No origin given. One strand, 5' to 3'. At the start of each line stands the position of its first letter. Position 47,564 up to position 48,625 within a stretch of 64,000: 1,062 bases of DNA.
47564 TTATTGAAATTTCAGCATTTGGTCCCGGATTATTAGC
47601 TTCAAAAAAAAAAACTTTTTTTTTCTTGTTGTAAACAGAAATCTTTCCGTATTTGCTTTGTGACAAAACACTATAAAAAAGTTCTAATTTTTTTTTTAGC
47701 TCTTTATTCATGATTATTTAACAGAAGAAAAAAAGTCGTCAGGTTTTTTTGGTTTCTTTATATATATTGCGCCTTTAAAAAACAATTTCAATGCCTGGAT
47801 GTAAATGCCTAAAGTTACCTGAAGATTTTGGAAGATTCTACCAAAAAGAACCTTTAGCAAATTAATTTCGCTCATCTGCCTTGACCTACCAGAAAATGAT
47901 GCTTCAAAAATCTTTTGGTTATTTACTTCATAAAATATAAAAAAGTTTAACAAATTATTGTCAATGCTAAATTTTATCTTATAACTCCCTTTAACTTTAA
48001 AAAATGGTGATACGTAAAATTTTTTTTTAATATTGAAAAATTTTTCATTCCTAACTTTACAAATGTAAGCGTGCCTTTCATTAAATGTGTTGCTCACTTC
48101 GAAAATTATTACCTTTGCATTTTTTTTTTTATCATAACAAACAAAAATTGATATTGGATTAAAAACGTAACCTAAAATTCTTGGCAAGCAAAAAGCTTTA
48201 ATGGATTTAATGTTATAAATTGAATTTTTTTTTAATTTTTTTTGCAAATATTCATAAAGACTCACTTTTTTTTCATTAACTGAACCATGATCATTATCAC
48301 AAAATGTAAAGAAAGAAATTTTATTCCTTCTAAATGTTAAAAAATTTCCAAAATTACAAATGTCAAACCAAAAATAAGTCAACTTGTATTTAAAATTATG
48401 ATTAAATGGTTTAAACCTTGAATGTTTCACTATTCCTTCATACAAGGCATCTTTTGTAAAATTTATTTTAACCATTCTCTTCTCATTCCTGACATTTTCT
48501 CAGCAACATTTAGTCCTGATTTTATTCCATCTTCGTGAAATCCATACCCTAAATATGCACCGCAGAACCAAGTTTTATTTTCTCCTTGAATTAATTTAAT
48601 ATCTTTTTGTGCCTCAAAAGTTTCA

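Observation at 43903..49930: Conserved SDR / DUF3833 / MFS / CFA-synthase / DUF1365 / amine-oxidase cluster with paired palindromes and a promoter-like element in its upstream spacer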

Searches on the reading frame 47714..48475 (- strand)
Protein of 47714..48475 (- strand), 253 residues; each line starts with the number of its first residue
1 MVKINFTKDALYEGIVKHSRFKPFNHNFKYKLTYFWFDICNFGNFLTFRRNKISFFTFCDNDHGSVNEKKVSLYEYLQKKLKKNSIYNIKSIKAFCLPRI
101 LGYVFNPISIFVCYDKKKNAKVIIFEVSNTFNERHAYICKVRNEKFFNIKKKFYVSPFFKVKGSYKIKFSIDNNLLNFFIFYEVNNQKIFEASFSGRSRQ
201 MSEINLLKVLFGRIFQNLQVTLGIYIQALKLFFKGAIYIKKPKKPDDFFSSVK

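Call 9: search_protein_families(library=pfam, proteins=[window:47714-48475:-], max_evalue=0.01)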
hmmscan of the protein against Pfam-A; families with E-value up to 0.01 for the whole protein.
window:47714-48475:- (253 aa): 1 family
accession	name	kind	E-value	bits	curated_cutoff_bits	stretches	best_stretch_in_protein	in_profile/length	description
PF07103.16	DUF1365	-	1.2e-61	208.9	25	1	11-243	1-234/235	Protein of unknown function (DUF1365)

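Call 81: search_protein_families(library=ncbifam, proteins=[window:47714-48475:-], max_evalue=0.00001)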
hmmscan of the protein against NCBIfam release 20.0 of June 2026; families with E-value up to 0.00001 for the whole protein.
window:47714-48475:- (253 aa): 0 families
